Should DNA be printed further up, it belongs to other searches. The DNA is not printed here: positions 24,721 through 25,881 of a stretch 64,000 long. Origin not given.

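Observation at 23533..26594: Receiver / KaiC-like ATPase / ExeA-like AAA ATPase / Pro-rich bitopic protein / membrane-anchored receiver operon facing the synthase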

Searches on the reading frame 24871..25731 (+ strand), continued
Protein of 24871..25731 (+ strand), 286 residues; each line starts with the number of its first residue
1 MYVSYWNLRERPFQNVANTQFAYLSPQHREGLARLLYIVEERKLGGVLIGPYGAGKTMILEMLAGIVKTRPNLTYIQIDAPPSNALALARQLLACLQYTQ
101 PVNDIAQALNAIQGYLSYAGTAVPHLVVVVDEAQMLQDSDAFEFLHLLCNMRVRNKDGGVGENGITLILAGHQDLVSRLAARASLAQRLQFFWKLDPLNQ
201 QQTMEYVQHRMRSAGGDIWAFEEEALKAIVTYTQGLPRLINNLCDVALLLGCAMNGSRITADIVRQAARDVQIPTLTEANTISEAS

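Call 17: find_related_loci(query=A2, collection=genome_contigs, flank=10000)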
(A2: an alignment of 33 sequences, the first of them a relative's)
Query A2 (286 aa) in genome_contigs; peptide patterns used: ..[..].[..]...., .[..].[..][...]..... (x = any residue, [..] = any of these).
137 stretches matched a pattern; 96 encode a relative of the query (tblastn E <= 1e-3); the best 80 are kept; 80 distinct loci.
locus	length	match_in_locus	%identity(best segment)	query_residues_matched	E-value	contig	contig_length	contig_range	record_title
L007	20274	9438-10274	60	1-279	4e-118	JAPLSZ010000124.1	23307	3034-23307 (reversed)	MAG: Kiritimatiellaeota bacterium isolate LacPavin_0419_WC90_MAG_64_8 LacPavin_0419_WC90_scaffold_1105854, whole genome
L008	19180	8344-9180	61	1-279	2e-116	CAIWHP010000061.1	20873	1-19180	MAG: uncultured Lentisphaerae bacterium isolate Loclat_bin-07389 genome assembly, contig: bin-07389:061/280, whole genom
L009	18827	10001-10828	59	1-276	8e-116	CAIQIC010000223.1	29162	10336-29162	MAG: uncultured Lentisphaerae bacterium isolate AlinenSedimentsCore2_bin-2051 genome assembly, contig: bin-2051:223/573,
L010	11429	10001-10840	58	1-280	3e-113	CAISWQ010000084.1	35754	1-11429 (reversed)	MAG: uncultured Lentisphaerae bacterium isolate LaPlata-15m-a_bin-260 genome assembly, contig: bin-260:084/125, whole ge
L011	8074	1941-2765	52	1-276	6e-97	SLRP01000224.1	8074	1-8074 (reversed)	MAG: Kiritimatiellae bacterium isolate CSSed165cm_580 CSSed16-5cm-38471, whole genome shotgun sequence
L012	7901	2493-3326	53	1-275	9e-97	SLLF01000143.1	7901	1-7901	MAG: Kiritimatiellae bacterium isolate CSSed165cm_30 CSSed16-5cm-40009, whole genome shotgun sequence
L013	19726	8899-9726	52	1-276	1e-96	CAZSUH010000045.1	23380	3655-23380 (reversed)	MAG TPA_asm: uncultured Verrucomicrobiota bacterium isolate SRP192927_co6_704 genome assembly, contig: NODE_4477_length_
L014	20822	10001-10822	51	1-274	8e-95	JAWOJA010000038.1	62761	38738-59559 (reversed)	MAG: Kiritimatiellia bacterium isolate CWP6-1.bin.133 k191_4251456, whole genome shotgun sequence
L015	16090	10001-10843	50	1-281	3e-94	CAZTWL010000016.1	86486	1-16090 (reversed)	MAG TPA_asm: uncultured Verrucomicrobiota bacterium isolate SRP192927_co3_754 genome assembly, contig: NODE_389_length_8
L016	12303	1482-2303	49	1-274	6e-94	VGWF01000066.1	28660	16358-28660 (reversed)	MAG: Lentisphaerae bacterium isolate K_DeepCast_100m_m2_028 K_DeepCast_100m_m2_028_Ga0194127_10001988, whole genome shot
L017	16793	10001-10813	51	1-271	1e-93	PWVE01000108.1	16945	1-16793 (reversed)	MAG: PVC group bacterium isolate CSSed11_284R1 CS-Sed11-C4116, whole genome shotgun sequence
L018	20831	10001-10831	51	1-277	3e-93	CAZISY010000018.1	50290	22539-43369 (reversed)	MAG TPA_asm: uncultured Verrucomicrobiota bacterium isolate SRP192927_co3_639 genome assembly, contig: NODE_1117_length_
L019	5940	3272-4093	49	1-274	2e-91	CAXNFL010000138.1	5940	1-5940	MAG: Kiritimatiellia bacterium isolate MiH-14oct19-170 genome assembly, contig: MiH-14oct19-C30290, whole genome shotgun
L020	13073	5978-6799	48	1-274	2e-91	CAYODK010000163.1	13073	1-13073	MAG TPA_asm: uncultured Verrucomicrobiota bacterium isolate binchicken_co22_230 genome assembly, contig: NODE_4975_lengt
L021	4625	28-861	50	1-278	4e-91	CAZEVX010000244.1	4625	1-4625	MAG TPA_asm: uncultured Verrucomicrobiota bacterium isolate SRP263991_co1_91 genome assembly, contig: NODE_32034_length_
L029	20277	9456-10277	51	1-274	2e-87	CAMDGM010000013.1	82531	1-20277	MAG: PVC group bacterium isolate MiH-14oct19-188 genome assembly, contig: MiH-14oct19-C361, whole genome shotgun sequenc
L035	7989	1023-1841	50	1-274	2e-85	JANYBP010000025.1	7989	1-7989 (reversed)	MAG: bacterium isolate GL140_6_metabat_212 GL140_6_k141_2002575, whole genome shotgun sequence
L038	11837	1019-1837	50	1-274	7e-85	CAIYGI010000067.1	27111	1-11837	uncultured bacterium isolate MJ-time_bin-3222 genome assembly, contig: bin-3222:067/347, whole genome shotgun sequence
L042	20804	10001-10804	48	1-270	3e-83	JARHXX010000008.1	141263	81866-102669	Kiritimatiellaeota bacterium B1221 scaffold_8_length=141264, whole genome shotgun sequence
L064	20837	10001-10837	33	1-283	6e-44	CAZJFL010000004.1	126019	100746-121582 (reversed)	MAG TPA_asm: uncultured Planctomycetales bacterium isolate SRP178699_co1_171 genome assembly, contig: NODE_60_length_126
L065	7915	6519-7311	43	1-270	8e-61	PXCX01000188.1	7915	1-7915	MAG: PVC group bacterium isolate T3Sed10_310R1 T3-Sed10-C23997, whole genome shotgun sequence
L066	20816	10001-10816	32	1-274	2e-41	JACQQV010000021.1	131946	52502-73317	MAG: Candidatus Omnitrophota bacterium isolate NC_groundwater_1342_Ag_S-0.2um_51_121 S_p2_S4_coassembly_k141_581338, who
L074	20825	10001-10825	31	1-273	8e-38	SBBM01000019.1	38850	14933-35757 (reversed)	MAG: Planctomycetales bacterium isolate Bin_37_1_1 Hy_contig11913, whole genome shotgun sequence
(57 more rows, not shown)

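Call 21: search_solved_structures(query=window:24871-25731:+, max_evalue=1)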
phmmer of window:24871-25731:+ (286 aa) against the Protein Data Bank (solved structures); distinct sequences matched with E-value up to 1: 9.
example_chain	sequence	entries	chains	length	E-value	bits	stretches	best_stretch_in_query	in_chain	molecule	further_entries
8g28_A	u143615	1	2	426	0.0041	20.1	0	181-266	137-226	ATPase, AAA family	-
2onk_A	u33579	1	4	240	0.016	18.1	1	33-69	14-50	Molybdate/tungstate ABC transporter, ATP-binding protein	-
3j15_B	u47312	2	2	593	0.18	14.6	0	48-68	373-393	ABC transporter ATP-binding protein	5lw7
3bk7_A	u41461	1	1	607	0.2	14.5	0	48-68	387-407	ABC transporter ATP-binding protein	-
1yqt_A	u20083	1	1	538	0.22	14.3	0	44-68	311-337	RNase l inhibitor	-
5yv5_A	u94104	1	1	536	0.23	14.3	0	44-68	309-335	ATPase RIL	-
8ftm_A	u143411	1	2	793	0.46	13.3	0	29-111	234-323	5'-3' RNA helicase-like protein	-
1vpl_A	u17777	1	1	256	0.81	12.5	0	31-72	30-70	ABC transporter, ATP-binding protein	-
1z47_A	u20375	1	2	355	0.89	12.4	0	37-73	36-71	putative ABC-transporter ATP-binding protein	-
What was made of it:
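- Tried and rejected: Nothing useful (call 21).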

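Call 35: predict_structure(alignment_id=A2)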
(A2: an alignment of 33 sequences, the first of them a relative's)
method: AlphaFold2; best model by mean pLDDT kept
length: 286 residues; sequences in the alignment: 33
mean_pLDDT: 87.5   pTM: 0.81
mean pLDDT of the five models: 87.5, 84.9, 84.4, 83.2, 83.1
residues with pLDDT >= 90: 183; 70-90: 80; 50-70: 13; < 50: 10
segments of 3 or more residues with pLDDT < 50: 277-286
pLDDT, mean of each block of 10 residues (from residue 1): 86 77 90 94 93 90 92 90 90 92 94 81 84 90 93 76 91 90 88 93 94 90 96 93 94 93 95 54 32
secondary structure, 60 per line:
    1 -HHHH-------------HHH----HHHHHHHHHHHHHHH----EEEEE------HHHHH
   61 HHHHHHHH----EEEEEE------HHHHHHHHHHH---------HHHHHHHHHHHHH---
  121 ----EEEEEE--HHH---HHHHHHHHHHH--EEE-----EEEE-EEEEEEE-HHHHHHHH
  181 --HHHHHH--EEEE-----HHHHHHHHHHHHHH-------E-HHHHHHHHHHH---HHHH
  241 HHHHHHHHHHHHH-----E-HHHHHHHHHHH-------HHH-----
elements in order: H2-5 H26-40 E45-49 H56-68 E73-78 H85-95 H105-117 E125-130 H139-149 E152-154 E160-163 E165-171 H173-180 H183-188 E191-194 H200-213 H223-233 H237-253 H261-271
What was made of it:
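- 24871..25731 (+): Soluble ExeA/MshM-like AAA+ ATPase (AAA_22): base and lid only, with no TM helix, PG-binding domain or winged helix. AF2 pLDDT 87.5 (call 35).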

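Call 38: fold_search(model_id=the predicted structure, library=pdb)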
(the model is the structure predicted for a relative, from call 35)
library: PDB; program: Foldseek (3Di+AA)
matches with E <= 10: 1782; with E <= 0.001: 931
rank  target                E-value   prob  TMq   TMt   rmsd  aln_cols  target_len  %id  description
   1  1w5t_A                3.4e-10  1.00  0.67  0.51   4.5       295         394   17  Structure of the Aeropyrum Pernix ORC2 protein (ADPNP-ADP complexes) (released 2004-10-05)
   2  7jgr_G                1.1e-09  1.00  0.67  0.53   6.3       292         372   19  Structure of Drosophila ORC bound to DNA (84 bp) and Cdc6 (released 2020-09-09)
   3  7jk5_A                1.8e-09  1.00  0.63  0.48   6.2       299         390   18  Structure of Drosophila ORC bound to DNA (released 2020-09-09)
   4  1w5s_B                2.6e-09  1.00  0.64  0.48   4.6       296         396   17  Structure of the Aeropyrum Pernix ORC2 protein (ADP form) (released 2004-10-05)
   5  8s0e_A                2.7e-09  1.00  0.67  0.54   4.6       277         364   16  H. sapiens OCCM bound to double stranded DNA (released 2024-10-02)
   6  1w5s_A                3.1e-09  1.00  0.63  0.48   5.0       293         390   15  Structure of the Aeropyrum Pernix ORC2 protein (ADP form) (released 2004-10-05)
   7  8xvb_A                3.2e-09  1.00  0.63  0.72   3.8       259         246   18  Cryo-EM structure of ATP-DNA-MuB filaments (released 2024-08-14)
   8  7jgr_A                3.8e-09  1.00  0.68  0.50   4.6       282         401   18  Structure of Drosophila ORC bound to DNA (84 bp) and Cdc6 (released 2020-09-09)
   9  1fnn_A                4.3e-09  1.00  0.70  0.54   4.1       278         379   17  CRYSTAL STRUCTURE OF CDC6P FROM PYROBACULUM AEROPHILUM (released 2000-10-04)
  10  7m99_A                5.6e-09  1.00  0.67  0.74   4.7       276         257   15  ATPgS bound TnsC filament from ShCAST system (released 2021-07-28)
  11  1w5t_C                6.2e-09  1.00  0.63  0.48   4.9       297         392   17  Structure of the Aeropyrum Pernix ORC2 protein (ADPNP-ADP complexes) (released 2004-10-05)
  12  7jk6_A                8.7e-09  1.00  0.67  0.53   6.1       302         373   16  Structure of Drosophila ORC in the active conformation (released 2020-09-09)
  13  7ufi_1                9.2e-09  1.00  0.66  0.61   4.2       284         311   16  VchTnsC AAA+ ATPase with DNA, single heptamer (released 2022-06-08)
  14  9emc_D                1.4e-08  1.00  0.57  0.50   9.4       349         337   14  RUVBL1/2 in complex with ATP (released 2024-05-15)
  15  9ema_D                1.4e-08  1.00  0.58  0.51   8.2       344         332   14  RUVBL1/2 in complex with ATP and CB-6644 inhibitor (released 2024-05-15)
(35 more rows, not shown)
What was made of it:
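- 24871..25731 (+): Nearest solved folds are ORC2/Cdc6/MuB/TnsC, TM 0.63-0.70 (call 38).
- Tried and rejected: The structural neighbours are ORC/Cdc6/MuB/TnsC at 13-20% identity (call 38).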

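Call 43: search_protein_families(library=pfam, proteins=[L064:10001-10846:+, L074:10001-10831:+, L066:9992-10822:+], max_evalue=0.01)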
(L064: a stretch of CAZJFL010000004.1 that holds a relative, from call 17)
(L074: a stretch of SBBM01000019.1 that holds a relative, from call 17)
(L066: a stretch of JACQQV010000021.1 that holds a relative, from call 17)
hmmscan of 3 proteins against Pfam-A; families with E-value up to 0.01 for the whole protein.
L064:10001-10846:+ (281 aa): 23 families
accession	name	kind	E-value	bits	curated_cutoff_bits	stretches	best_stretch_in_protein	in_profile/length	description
PF13401.12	AAA_22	-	3.3e-21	76.4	27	1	41-171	3-129/130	AAA domain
PF13191.12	AAA_16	-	2.3e-08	35.2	32.6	1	24-149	4-157/167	AAA ATPase domain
PF20720.3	nSTAND3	-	4.5e-05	23.6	27.2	1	39-77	13-51/155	Novel STAND NTPase 3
PF09848.15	SLFN-g3_helicase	-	4.9e-05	23.2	24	1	46-136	4-91/354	Schlafen group 3, DNA/RNA helicase domain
PF04851.21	ResIII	-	8.3e-05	23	22.5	1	28-127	8-104/164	Type III restriction enzyme, res subunit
PF07728.20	AAA_5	-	9e-05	22.9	22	1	47-149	3-91/139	AAA domain (dynein-related subfamily)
PF13245.12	AAA_19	-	0.00024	21.7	25.1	1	42-149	10-115/134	AAA domain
PF01637.24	ATPase_2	-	0.00055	20.2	33.2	0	41-234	18-223/225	ATPase domain predominantly from Archaea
PF13604.12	AAA_30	-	0.00091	19.4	27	1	37-144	12-108/191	AAA domain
PF13173.12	AAA_14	-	0.0013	19.2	27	1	44-149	3-86/129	AAA domain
PF02367.23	TsaE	-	0.0013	19.2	26.6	1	26-70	4-48/128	Threonylcarbamoyl adenosine biosynthesis protein TsaE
PF24883.2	NPHP3_N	-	0.0015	19.2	24.8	1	42-95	21-79/164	Nephrocystin 3, N-terminal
PF10923.14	BrxC_BrxD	-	0.0017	17.8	22.2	1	26-74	31-80/414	BREX system ATP-binding protein BrxC/D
PF02492.25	cobW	-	0.0019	18.2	20.7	1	46-81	3-37/180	CobW/HypB/UreG, nucleotide-binding domain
PF00004.35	AAA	-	0.0027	18.6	21.2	1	47-138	2-71/131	ATPase family associated with various cellular activities (AAA)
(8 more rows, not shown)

L074:10001-10831:+ (276 aa): 7 families
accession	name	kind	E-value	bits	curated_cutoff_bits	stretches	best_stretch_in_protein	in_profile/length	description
PF13401.12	AAA_22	-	3.1e-18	66.8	27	1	44-176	6-128/130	AAA domain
PF00004.35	AAA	-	4.8e-06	27.5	21.2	1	47-145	2-73/131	ATPase family associated with various cellular activities (AAA)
PF13191.12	AAA_16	-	4.3e-05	24.5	32.6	1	38-144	19-147/167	AAA ATPase domain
PF01637.24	ATPase_2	-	0.00088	19.6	33.2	1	48-142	25-123/225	ATPase domain predominantly from Archaea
PF12775.13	AAA_7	-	0.0033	17.4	25.8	1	47-126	37-110/181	P-loop containing dynein motor region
PF09848.15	SLFN-g3_helicase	-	0.0033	17.2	24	1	48-146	6-96/354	Schlafen group 3, DNA/RNA helicase domain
PF07728.20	AAA_5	-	0.0088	16.5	22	0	47-155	3-91/139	AAA domain (dynein-related subfamily)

L066:9992-10822:+ (276 aa): 6 families
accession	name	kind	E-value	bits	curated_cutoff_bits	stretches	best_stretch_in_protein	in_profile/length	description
PF13401.12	AAA_22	-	4.3e-16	59.9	27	1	49-178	8-128/130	AAA domain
PF04851.21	ResIII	-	1.5e-07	31.9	22.5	1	31-149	8-143/164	Type III restriction enzyme, res subunit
PF01637.24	ATPase_2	-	2.4e-06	28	33.2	1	50-243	24-224/225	ATPase domain predominantly from Archaea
PF13191.12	AAA_16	-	9.8e-06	26.6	32.6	1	29-156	6-156/167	AAA ATPase domain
PF09848.15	SLFN-g3_helicase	-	1e-05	25.5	24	1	50-146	5-94/354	Schlafen group 3, DNA/RNA helicase domain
PF00004.35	AAA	-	0.0033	18.3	21.2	0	50-145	2-71/131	ATPase family associated with various cellular activities (AAA)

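Call 45: find_encoding_contigs(protein=P0003, flank=8000, max_places=1)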
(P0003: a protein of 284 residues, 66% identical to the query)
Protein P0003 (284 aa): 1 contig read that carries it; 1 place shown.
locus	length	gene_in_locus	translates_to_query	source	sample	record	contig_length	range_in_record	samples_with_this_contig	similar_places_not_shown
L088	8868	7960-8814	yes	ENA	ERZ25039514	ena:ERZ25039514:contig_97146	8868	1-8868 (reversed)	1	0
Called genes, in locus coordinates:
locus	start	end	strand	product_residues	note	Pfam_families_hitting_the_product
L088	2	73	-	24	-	?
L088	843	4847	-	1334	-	PF01522:Polysacc_deac_1, PF00515:TPR_1 (faint), PF07719:TPR_2 (faint), PF13176:TPR_7 (faint), PF13181:TPR_8 (faint), PF13371:TPR_9 (faint), PF13432:TPR_16, PF14559:TPR_19 (weak), +3 more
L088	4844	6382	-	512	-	PF00535:Glycos_transf_2, PF13641:Glyco_tranf_2_3, PF01644:Chitin_synth_1, PF03142:Chitin_synth_2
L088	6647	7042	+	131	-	PF00072:Response_reg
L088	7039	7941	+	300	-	PF06745:ATPase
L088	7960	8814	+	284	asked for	PF13173:AAA_14 (faint), PF13191:AAA_16, PF13604:AAA_30 (faint), PF13401:AAA_22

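Call 46: find_encoding_contigs(protein=P0007, flank=8000, max_places=1)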
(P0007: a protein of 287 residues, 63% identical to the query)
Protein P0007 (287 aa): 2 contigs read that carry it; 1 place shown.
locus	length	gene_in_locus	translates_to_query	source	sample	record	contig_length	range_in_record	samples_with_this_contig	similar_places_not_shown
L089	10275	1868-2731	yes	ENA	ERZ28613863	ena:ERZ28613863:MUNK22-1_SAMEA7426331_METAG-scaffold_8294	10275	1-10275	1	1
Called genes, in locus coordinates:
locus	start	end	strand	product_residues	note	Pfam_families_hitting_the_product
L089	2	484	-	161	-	?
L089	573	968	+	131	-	PF00072:Response_reg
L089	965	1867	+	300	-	PF06745:ATPase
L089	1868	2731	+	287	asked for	PF13191:AAA_16 (weak), PF13604:AAA_30 (faint), PF13401:AAA_22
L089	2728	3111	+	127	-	-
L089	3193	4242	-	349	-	PF02547:Queuosine_synth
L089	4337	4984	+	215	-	PF07963:N_methyl (weak)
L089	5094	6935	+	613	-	PF13522:GATase_6, PF13537:GATase_7, PF01380:SIS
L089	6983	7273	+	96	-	PF04972:BON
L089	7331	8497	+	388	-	PF25063:ARM_TT21_C (weak), PF14561:TPR_20 (faint), PF22860:DUF7017 (faint), PF13432:TPR_16 (weak), PF14559:TPR_19, PF14559:TPR_19 (weak), PF23914:TPR_CcmH_CycH (weak), PF14559:TPR_19 (weak), +8 more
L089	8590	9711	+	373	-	PF01988:VIT1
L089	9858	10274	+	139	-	?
